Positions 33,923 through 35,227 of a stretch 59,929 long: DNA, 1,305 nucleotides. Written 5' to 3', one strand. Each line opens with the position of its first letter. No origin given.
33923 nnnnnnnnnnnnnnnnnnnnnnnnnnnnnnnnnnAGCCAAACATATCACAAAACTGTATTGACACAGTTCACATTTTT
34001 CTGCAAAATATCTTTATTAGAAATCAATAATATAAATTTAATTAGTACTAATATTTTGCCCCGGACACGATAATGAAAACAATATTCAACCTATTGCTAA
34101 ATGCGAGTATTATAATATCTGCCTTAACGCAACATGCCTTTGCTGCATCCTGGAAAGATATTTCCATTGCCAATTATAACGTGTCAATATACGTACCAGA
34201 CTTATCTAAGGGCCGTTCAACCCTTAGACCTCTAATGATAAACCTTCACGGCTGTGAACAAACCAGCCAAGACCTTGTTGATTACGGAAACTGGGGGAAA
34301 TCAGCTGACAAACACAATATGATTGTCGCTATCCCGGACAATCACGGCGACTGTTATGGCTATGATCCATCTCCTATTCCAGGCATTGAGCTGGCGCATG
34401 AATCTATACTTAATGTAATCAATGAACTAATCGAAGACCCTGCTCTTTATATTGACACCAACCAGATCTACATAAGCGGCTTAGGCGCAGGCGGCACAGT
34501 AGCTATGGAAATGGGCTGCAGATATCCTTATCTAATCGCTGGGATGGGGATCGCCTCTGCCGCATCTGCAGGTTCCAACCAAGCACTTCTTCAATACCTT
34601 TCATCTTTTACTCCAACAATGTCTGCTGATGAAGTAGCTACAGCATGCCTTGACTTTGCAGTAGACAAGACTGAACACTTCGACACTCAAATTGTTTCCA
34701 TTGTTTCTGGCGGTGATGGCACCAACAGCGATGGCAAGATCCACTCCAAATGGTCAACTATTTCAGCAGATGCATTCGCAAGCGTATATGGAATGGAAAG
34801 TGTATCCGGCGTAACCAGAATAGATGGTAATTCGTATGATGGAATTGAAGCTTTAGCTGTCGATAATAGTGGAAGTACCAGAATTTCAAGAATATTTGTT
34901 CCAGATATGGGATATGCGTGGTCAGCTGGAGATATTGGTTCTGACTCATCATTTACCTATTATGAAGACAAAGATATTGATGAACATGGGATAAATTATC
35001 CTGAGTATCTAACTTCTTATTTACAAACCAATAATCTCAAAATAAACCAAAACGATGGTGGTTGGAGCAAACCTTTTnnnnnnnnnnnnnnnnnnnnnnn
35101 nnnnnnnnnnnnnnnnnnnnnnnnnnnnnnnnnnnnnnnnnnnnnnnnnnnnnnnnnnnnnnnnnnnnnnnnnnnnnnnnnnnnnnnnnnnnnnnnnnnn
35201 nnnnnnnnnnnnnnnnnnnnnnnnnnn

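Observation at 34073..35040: PHB-depolymerase-like domain with both nucleophile Ser and catalytic His replaced in an otherwise intact 1032-aa gene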

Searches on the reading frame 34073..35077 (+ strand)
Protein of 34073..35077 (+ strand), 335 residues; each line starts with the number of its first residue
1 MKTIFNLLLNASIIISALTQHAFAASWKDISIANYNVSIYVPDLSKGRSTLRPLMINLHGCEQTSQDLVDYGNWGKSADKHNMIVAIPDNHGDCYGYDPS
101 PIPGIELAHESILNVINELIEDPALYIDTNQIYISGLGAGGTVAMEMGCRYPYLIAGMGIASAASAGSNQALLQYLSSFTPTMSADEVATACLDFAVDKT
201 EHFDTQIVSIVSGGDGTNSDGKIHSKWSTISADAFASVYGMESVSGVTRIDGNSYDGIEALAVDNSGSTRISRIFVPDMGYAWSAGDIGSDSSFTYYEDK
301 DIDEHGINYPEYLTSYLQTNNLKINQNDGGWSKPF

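Call 22: find_related_loci(query=window:34073-35077:+, collection=genome_contigs, flank=4000)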
Query window:34073-35077:+ (335 aa) in genome_contigs; peptide patterns used: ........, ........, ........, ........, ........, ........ (x = any residue, [..] = any of these).
65 stretches matched a pattern, but none encodes a relative of the query by tblastn (E <= 1e-3).

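Call 25: search_protein_representatives(protein=window:34073-35077:+)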
Query: 335 residues. Proteins with E-value up to 0.001 (for the whole library): 1226; up to 1e-10: 248; up to 1e-30: 34. The best 150 are listed.
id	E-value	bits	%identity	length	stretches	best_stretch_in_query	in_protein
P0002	4.5e-78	279.3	43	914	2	12-329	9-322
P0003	1.0e-74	268.4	44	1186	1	21-325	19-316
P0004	7.3e-64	232.6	38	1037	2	17-324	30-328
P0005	1.7e-57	211.7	44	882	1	18-317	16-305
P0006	4.7e-56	207.0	34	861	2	6-326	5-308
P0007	2.6e-39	152.0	36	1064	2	28-322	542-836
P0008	2.6e-39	152.0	35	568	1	16-327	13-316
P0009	3.0e-38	148.5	37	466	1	13-326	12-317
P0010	7.7e-37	143.8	39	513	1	4-326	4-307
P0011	1.6e-36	142.8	37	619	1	19-323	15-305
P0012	2.2e-36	142.4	37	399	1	7-325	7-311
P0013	1.2e-35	139.9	35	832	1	12-326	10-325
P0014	5.7e-35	137.7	32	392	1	18-327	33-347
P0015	2.9e-34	135.4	34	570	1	10-327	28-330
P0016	3.1e-34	135.3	37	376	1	25-325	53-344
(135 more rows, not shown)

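Call 31: find_encoding_contigs(protein=P0003, flank=6000, max_places=4)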
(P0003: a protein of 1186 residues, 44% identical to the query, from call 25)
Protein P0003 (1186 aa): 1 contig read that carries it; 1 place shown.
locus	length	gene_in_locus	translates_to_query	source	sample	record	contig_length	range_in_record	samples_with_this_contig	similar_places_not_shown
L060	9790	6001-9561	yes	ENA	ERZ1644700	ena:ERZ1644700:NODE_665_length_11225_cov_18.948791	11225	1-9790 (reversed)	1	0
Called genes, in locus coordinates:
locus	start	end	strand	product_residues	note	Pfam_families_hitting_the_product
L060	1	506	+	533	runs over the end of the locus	PF00672:HAMP, PF00015:MCPsignal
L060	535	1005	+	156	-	PF17200:sCache_2, PF08269:dCache_2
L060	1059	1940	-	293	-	-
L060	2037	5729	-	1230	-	PF02574:S-methyl_trans, PF00809:Pterin_bind, PF02607:B12-binding_2, PF02310:B12-binding, PF02965:Met_synt_B12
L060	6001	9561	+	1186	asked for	PF10503:Esterase_PHB (weak), PF19077:Big_13 (faint)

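Call 71: find_related_loci(query=window:34073-35077:+, collection=metagenome_contigs, flank=4000)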
Query window:34073-35077:+ (335 aa) in metagenome_contigs; peptide patterns used: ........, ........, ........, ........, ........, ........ (x = any residue, [..] = any of these).
71 stretches matched a pattern, but none encodes a relative of the query by tblastn (E <= 1e-3).
